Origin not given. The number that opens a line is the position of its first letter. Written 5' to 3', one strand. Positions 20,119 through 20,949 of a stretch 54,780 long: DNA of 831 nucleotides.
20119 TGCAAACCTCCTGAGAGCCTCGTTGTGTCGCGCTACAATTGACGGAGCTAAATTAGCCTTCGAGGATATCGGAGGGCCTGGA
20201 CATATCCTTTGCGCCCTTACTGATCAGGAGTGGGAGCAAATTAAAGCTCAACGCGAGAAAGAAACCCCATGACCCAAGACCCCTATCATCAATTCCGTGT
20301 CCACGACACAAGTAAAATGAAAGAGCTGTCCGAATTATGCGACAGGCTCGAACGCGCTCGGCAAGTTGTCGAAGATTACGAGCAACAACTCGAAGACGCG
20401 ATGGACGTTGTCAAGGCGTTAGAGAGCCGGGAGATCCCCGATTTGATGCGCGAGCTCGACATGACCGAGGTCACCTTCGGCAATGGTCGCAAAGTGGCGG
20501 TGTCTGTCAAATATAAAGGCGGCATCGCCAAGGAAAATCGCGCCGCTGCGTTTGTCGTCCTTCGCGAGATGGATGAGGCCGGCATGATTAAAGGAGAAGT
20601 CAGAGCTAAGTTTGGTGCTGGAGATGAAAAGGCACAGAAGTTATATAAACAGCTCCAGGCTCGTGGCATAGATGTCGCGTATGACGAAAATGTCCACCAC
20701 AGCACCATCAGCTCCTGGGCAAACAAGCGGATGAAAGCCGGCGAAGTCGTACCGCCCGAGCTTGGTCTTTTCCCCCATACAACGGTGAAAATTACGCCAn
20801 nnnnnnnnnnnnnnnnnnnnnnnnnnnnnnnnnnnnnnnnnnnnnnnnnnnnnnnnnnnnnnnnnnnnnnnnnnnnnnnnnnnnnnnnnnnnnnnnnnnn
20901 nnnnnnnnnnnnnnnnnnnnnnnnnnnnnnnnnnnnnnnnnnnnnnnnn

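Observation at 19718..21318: SNF2 helicase translationally coupled to a pentapeptide-repeat / unknown / pentapeptide-repeat cassette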

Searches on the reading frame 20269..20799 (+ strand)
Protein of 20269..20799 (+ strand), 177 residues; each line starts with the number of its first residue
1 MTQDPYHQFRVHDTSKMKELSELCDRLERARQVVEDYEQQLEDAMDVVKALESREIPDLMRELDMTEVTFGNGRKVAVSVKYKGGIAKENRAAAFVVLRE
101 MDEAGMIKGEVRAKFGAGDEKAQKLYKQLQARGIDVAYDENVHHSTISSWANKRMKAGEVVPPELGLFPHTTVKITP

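Call 4: search_protein_families(library=pfam, proteins=[window:20269-20799:+], max_evalue=0.01)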
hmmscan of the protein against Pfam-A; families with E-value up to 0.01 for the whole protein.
window:20269-20799:+ (177 aa): 1 family
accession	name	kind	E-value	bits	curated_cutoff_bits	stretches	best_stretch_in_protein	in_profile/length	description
PF23984.1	DUF7307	-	1.8e-22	80.1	27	1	20-176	2-128/129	Pam3 gp33-like protein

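Call 8: search_dna_similar(query=window:20269-20799:+, collection=phages, mode=protein, max_rows=40, max_evalue=0.001)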
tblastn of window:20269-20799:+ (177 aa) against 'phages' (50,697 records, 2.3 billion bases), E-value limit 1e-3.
Records with a match: 441; places in all: 441; records where one place covers at least 80% of the query: 371.
Best place of each record, by identity: <60% 441.
By first word of the organism name: Pseudomonas 361; Escherichia 27; Bordetella 9; Serratia 9; Xanthomonas 6; Burkholderia 6; Pbunalikevirus 4; Rhizobium 3; Stenotrophomonas 2; Pelagibacter 2; and 12 more.
By host as written in the record: Pseudomonas aeruginosa 142; Pseudomonas aeruginosa PAO1 106; - 34; Pseudomonas sp. 34; Escherichia coli 13; Pseudomonas aeruginosa PA14 12; Bordetella bronchiseptica ATCC 10580 9; Serratia marcescens 7; and 56 more.
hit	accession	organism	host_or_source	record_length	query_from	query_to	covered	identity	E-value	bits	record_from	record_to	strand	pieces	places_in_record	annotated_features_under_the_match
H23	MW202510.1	Caudoviricetes sp.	Manatee Spring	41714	16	177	92%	33.9%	6e-15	77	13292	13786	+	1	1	hypothetical protein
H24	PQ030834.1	Pseudomonas phage phiW8-1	Pseudomonas aeruginosa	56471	13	165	86%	35.7%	9e-17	82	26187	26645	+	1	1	record has no annotation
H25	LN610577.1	Pseudomonas phage vB_PaeS_PAO1_Ab18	Pseudomonas aeruginosa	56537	13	165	86%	35.7%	9e-17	82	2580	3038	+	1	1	ORF03: hypothetical protein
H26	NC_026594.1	Pseudomonas phage vB_PaeS_PAO1_Ab18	Pseudomonas aeruginosa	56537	13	165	86%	35.7%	9e-17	82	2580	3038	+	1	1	ORF03: hypothetical protein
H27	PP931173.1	Pseudomonas phage PAKlein3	Pseudomonas aeruginosa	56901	13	165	86%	35.7%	9e-17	82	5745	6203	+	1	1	hypothetical protein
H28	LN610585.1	Pseudomonas phage vB_PaeS_PAO1_Ab20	Pseudomonas aeruginosa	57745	13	165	86%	35.7%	9e-17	82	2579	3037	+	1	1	record has no annotation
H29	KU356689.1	Pseudomonas phage ZC01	Pseudomonas aeruginosa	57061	13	165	86%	35.7%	9e-17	82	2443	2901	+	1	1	hypothetical protein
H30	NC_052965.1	Pseudomonas phage ZC01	Pseudomonas aeruginosa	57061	13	165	86%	35.7%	9e-17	82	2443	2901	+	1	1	hypothetical protein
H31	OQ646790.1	Pseudomonas phage PA_LZ03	Pseudomonas aeruginosa PA14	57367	13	165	86%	35.7%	9e-17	82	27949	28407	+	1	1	hypothetical protein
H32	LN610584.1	Pseudomonas phage vB_PaeS_PAO1_Ab19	Pseudomonas aeruginosa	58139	13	165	86%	35.7%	9e-17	82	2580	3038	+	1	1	record has no annotation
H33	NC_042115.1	Pseudomonas phage vB_PaeS_PAO1_Ab19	Pseudomonas aeruginosa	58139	13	165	86%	35.7%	9e-17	82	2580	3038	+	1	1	hypothetical protein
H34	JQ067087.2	Pseudomonas phage PaMx11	Pseudomonas aeruginosa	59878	13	165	86%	35.7%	6e-15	77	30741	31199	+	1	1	hypothetical protein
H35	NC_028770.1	Pseudomonas phage PaMx11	Pseudomonas aeruginosa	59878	13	165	86%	35.7%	6e-15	77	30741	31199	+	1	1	hypothetical protein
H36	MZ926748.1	Pseudomonas phage AIIMS-Plu-RaNi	Pseudomonas luteola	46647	13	165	86%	35.7%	6e-15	77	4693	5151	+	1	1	hypothetical protein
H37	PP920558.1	Pseudomonas phage Lucjan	Pseudomonas aeruginosa PAO-1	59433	13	165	86%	35.1%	1e-14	76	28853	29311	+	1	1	hypothetical protein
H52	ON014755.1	Pseudanabaena phage Pam3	Pseudanabaena sp.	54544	30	174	82%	33.3%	1e-8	59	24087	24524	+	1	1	host-nuclease inhibitor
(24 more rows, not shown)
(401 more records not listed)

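Call 10: get_annotated_region(hit=H52, flank=6000)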
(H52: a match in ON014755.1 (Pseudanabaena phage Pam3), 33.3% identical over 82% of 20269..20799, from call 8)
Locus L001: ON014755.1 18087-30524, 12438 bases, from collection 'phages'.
description: Pseudanabaena phage Pam3, complete genome.
organism: Pseudanabaena phage Pam3 (NCBI taxid 2936519)
taxonomy: Viruses; Duplodnaviria; Heunggongvirae; Uroviricota; Caudoviricetes
host: Pseudanabaena sp.; source: water samples from the Lake Chaohu; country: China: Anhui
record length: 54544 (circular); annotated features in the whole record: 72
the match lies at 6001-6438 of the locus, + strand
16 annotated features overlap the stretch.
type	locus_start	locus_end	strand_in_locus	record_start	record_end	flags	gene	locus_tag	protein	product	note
CDS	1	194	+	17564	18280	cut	-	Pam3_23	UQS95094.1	baseplate wedge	Baseplate wedge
CDS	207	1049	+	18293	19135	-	-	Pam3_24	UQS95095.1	tail fiber protein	Tail fiber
CDS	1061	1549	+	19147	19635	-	-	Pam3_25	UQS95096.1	tail fiber assembly protein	Tail fiber assembly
CDS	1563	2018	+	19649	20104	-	-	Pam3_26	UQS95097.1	hypothetical protein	-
CDS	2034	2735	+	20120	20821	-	-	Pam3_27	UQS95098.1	lytic enzyme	Lytic enzyme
CDS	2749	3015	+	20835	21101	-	-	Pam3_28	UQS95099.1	holin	Holin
CDS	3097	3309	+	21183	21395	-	-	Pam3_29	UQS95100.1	hypothetical protein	-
CDS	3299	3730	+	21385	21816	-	-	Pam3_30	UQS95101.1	hypothetical protein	-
CDS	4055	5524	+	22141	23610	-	-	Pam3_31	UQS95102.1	helicase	Helicase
CDS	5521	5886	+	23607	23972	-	-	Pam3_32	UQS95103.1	hypothetical protein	-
CDS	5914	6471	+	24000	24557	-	-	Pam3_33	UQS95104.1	host-nuclease inhibitor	Host-nuclease inhibitor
CDS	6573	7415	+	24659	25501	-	-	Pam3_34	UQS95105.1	ATP-binding protein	-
CDS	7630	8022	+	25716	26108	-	-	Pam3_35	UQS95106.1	hypothetical protein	-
CDS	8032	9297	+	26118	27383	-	-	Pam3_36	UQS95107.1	DNA helicase I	-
CDS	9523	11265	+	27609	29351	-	-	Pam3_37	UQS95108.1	ribonucleotide reductase of clase II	Ribonucleotide reductase of clase II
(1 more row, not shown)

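Call 11: get_annotated_region(hit=H23, flank=6000)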
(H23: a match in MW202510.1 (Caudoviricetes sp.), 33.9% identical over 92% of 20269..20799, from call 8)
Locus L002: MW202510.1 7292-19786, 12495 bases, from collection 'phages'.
description: Podoviridae sp. isolate ct3Et533, complete genome.
organism: Caudoviricetes sp. (NCBI taxid 2832643)
taxonomy: Viruses; Duplodnaviria; Heunggongvirae; Uroviricota; Caudoviricetes
host: -; source: Manatee Spring; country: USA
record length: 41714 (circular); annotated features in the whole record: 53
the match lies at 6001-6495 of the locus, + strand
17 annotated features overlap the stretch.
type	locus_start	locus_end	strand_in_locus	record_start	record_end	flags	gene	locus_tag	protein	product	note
CDS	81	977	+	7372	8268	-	-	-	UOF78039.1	methyltransferase domain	-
CDS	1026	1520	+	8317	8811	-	-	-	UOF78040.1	ntP-ppase-like protein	-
CDS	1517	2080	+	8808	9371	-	-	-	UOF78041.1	thymidylate kinase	-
CDS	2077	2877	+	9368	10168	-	-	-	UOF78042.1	pyrimidine hmase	-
CDS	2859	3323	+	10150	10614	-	-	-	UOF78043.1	deoxycytidylate deaminase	-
CDS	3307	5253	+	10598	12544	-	-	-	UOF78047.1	DNA polymerase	-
CDS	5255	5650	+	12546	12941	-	-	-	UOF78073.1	vrR-nuC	-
CDS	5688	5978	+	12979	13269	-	-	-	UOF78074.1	hypothetical protein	-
CDS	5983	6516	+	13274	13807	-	-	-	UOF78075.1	hypothetical protein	-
CDS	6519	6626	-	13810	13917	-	-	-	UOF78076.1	hypothetical protein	-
CDS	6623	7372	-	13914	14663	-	-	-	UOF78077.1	hypothetical protein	-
CDS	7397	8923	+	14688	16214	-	-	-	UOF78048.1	DNA primase small subunit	-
CDS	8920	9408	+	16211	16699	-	-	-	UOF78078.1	protein (G:T/u specific DNA glycosylasE)-glycosylasE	-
CDS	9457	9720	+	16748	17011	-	-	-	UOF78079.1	DNA-directed RNA polymerase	-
CDS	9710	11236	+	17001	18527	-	-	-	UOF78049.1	rep helicasE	-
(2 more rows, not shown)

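Call 12: get_annotated_region(hit=H26, flank=6000)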
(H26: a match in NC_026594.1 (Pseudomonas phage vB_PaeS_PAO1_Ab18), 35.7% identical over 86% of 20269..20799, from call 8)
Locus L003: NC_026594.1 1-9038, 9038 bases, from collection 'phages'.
description: Pseudomonas phage vB_PaeS_PAO1_Ab18, complete genome.
organism: Pseudomonas phage vB_PaeS_PAO1_Ab18 (NCBI taxid 1548905)
taxonomy: Viruses; Duplodnaviria; Heunggongvirae; Uroviricota; Caudoviricetes; Mesyanzhinovviridae; Bradleyvirinae; Abidjanvirus; Pseudomonas virus Ab18
host: Pseudomonas aeruginosa; source: sewage water sample; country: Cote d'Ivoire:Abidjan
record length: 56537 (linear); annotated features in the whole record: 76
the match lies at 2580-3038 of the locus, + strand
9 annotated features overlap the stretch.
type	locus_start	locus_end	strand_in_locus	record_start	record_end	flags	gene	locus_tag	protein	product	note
CDS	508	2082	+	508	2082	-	ORF01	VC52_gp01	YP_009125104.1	putative DNA helicase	-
CDS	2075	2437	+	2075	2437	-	ORF02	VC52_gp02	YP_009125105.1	hypothetical protein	-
CDS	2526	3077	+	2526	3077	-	ORF03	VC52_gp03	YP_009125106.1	hypothetical protein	-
CDS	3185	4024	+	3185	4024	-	ORF04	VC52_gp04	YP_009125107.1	hypothetical protein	-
CDS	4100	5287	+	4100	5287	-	ORF05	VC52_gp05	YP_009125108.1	Dda-like helicase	-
CDS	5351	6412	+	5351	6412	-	ORF06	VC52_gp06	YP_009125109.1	ribonucleotide reductase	-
CDS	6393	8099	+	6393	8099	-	ORF07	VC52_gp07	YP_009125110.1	ribonucleotide reductase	-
CDS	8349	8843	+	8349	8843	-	ORF08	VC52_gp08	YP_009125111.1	hypothetical protein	-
CDS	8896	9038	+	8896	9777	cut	ORF09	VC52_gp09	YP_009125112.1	hypothetical protein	-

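Call 13: find_related_loci(query=window:20269-20799:+, collection=viral_contigs, flank=4000)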
Query window:20269-20799:+ (177 aa) in viral_contigs; peptide patterns used: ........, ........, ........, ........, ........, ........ (x = any residue, [..] = any of these).
4 stretches matched a pattern, but none encodes a relative of the query by tblastn (E <= 1e-3).

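Call 14: search_protein_families(library=pfam, proteins=[L001:5521-5883:+, L003:2075-2434:+, L001:7630-8019:+, L001:5914-6468:+, L002:5688-5975:+], max_evalue=0.1)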
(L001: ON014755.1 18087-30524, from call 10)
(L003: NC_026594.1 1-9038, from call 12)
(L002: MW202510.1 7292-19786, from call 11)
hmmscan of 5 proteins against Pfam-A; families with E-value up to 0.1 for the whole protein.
L001:5521-5883:+ (121 aa): 2 families
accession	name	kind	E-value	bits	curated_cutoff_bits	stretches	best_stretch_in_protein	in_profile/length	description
PF23992.1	Pam3_gp32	-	8e-35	119.5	27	1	3-110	2-107/108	Phage Pam3 gp32-like protein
PF00969.24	MHC_II_beta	-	0.0024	18.5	20.9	1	7-68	22-72/75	Class II histocompatibility antigen, beta domain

L003:2075-2434:+ (120 aa): 1 family
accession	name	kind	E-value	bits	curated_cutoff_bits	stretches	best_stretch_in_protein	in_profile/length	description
PF23992.1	Pam3_gp32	-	6e-37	126.3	27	1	8-115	2-107/108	Phage Pam3 gp32-like protein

L001:7630-8019:+ (130 aa): 0 families

L001:5914-6468:+ (185 aa): 3 families
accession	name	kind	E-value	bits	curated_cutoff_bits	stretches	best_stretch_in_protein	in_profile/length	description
PF23984.1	DUF7307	-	1.8e-27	96.3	27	1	20-178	2-127/129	Pam3 gp33-like protein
PF03148.19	Tektin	-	0.00036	19.8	34.3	1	15-69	269-323/383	Tektin family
PF09969.14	DUF2203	-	0.085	14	24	0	15-83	10-81/122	Uncharacterized conserved protein (DUF2203)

L002:5688-5975:+ (96 aa): 1 family
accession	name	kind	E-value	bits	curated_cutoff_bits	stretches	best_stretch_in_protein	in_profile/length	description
PF23992.1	Pam3_gp32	-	1.7e-14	54.1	27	1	3-91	2-103/108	Phage Pam3 gp32-like protein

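Call 16: find_homologous_proteins(query=window:20269-20799:+, max_evalue=0.00001)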
Query window:20269-20799:+ (177 aa): 3 proteins with E <= 0.00001 among 92 candidates.
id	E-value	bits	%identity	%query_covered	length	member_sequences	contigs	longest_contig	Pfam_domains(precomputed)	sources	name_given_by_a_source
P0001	5.0e-111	386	100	100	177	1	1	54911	PF23984.2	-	-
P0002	1.3e-12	66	33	92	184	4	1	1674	PF23984.2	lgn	-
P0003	5.1e-12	64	33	97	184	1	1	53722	PF23984.2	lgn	-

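Call 19: find_encoding_contigs(protein=P0003, flank=6000, max_places=3)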
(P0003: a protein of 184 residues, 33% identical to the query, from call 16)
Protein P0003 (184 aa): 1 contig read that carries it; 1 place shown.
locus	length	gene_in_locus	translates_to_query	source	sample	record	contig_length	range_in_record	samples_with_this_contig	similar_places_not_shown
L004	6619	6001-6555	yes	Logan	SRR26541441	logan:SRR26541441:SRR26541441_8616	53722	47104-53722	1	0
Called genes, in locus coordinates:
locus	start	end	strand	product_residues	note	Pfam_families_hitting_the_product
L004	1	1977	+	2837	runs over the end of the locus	PF13550:Phage-tail_3, PF23666:Rcc01698_C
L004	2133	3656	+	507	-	PF00176:SNF2-rel_dom, PF00271:Helicase_C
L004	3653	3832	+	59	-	-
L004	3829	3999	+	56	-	-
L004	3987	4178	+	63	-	-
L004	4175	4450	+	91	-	-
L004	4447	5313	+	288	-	-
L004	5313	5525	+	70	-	-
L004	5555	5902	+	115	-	PF23992:Pam3_gp32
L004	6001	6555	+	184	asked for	PF23984:DUF7307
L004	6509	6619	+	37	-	?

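Call 23: search_protein_families(library=phrogs, proteins=[window:20269-20799:+], max_evalue=0.001)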
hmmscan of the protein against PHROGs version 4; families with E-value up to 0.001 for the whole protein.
window:20269-20799:+ (177 aa): 1 family
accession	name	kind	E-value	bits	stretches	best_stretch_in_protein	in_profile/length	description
phrog_2378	-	unknown function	5.2e-35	121.9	1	10-176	18-185/189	-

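Call 24: find_related_loci(query=A2, collection=viral_contigs, flank=5000)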
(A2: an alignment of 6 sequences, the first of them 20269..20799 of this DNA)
Query A2 (177 aa) in viral_contigs; peptide patterns used: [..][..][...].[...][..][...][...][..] (x = any residue, [..] = any of these).
106 stretches matched a pattern; 23 encode a relative of the query (tblastn E <= 1e-3); 23 distinct loci.
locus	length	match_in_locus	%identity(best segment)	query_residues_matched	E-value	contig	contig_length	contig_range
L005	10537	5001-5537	31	4-177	1e-20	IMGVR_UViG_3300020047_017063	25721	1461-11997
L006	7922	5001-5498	33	15-177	1e-19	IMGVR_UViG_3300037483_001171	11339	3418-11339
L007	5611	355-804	34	17-165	3e-19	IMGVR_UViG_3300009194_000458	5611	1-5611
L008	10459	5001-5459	36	13-165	5e-19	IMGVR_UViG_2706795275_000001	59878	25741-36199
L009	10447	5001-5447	36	17-165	5e-19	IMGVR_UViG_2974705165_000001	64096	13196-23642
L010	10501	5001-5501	34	16-177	1e-18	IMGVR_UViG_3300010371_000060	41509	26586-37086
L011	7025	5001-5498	30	15-177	3e-18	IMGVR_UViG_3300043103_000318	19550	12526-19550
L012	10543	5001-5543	28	1-176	9e-18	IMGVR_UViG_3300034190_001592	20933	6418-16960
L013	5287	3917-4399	29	18-176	1e-16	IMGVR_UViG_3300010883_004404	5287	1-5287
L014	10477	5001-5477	28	25-168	1e-16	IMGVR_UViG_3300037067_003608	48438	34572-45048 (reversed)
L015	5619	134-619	33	18-177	2e-16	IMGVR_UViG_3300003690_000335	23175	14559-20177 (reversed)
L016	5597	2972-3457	33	18-177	2e-16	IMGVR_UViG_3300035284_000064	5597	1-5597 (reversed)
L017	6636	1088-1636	28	1-177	4e-16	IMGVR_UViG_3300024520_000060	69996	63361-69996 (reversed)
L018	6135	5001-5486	30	18-177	3e-14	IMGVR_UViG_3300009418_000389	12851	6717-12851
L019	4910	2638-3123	30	18-177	3e-14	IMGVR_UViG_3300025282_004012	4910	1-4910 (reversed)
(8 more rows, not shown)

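Call 25: search_solved_structures(query=A2, max_evalue=10, show_alignments=1)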
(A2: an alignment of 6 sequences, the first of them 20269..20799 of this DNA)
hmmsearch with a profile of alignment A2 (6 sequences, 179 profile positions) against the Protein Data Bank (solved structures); distinct sequences matched with E-value up to 10: 15.
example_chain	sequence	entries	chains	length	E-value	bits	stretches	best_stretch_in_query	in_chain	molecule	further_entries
6y07_A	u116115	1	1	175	0.028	17.3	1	22-64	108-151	sohair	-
5j73_A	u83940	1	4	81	0.04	16.8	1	21-64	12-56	protein design 2L4HC2_9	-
4fi5_A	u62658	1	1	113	0.13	15.2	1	27-82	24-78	Nucleoprotein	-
4c7n_B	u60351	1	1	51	0.14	15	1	25-55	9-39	SYNTHETIC ALPHA-HELIX, IM10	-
2l5g_B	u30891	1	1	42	0.2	14.5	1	22-54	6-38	Putative uncharacterized protein NCOR2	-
1s6i_A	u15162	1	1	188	0.31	13.9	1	17-130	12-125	Calcium-dependent protein kinase SK5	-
2pms_C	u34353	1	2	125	0.59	13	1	10-48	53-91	PNEUMOCOCCAL SURFACE PROTEIN A (PSPA)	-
7rn7_A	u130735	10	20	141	1.3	11.9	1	36-69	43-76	Caspase-3 subunit p17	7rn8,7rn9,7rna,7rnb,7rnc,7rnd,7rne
1nme_A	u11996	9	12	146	1.3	11.8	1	36-69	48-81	Caspase-3 | caspase-3, p17 subunit | CASPASE-3 SUBUNIT P17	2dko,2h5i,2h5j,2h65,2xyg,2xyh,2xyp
1gfw_A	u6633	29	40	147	1.4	11.8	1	36-69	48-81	CASPASE-3 (APOPAIN, P20) | APOPAIN | Caspase-3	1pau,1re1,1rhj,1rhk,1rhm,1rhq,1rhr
4dcj_A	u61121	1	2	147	1.4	11.8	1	36-69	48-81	Caspase-3 subunit p17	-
4dcp_A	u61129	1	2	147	1.4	11.8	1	36-69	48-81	Caspase-3 subunit p17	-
4dco_A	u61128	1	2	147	1.4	11.8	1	36-69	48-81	Caspase-3 subunit p17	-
6i2n_D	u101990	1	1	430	1.9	11.3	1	27-82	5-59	Nucleoprotein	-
7wbn_A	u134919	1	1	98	2.3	11.1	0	17-48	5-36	RevCC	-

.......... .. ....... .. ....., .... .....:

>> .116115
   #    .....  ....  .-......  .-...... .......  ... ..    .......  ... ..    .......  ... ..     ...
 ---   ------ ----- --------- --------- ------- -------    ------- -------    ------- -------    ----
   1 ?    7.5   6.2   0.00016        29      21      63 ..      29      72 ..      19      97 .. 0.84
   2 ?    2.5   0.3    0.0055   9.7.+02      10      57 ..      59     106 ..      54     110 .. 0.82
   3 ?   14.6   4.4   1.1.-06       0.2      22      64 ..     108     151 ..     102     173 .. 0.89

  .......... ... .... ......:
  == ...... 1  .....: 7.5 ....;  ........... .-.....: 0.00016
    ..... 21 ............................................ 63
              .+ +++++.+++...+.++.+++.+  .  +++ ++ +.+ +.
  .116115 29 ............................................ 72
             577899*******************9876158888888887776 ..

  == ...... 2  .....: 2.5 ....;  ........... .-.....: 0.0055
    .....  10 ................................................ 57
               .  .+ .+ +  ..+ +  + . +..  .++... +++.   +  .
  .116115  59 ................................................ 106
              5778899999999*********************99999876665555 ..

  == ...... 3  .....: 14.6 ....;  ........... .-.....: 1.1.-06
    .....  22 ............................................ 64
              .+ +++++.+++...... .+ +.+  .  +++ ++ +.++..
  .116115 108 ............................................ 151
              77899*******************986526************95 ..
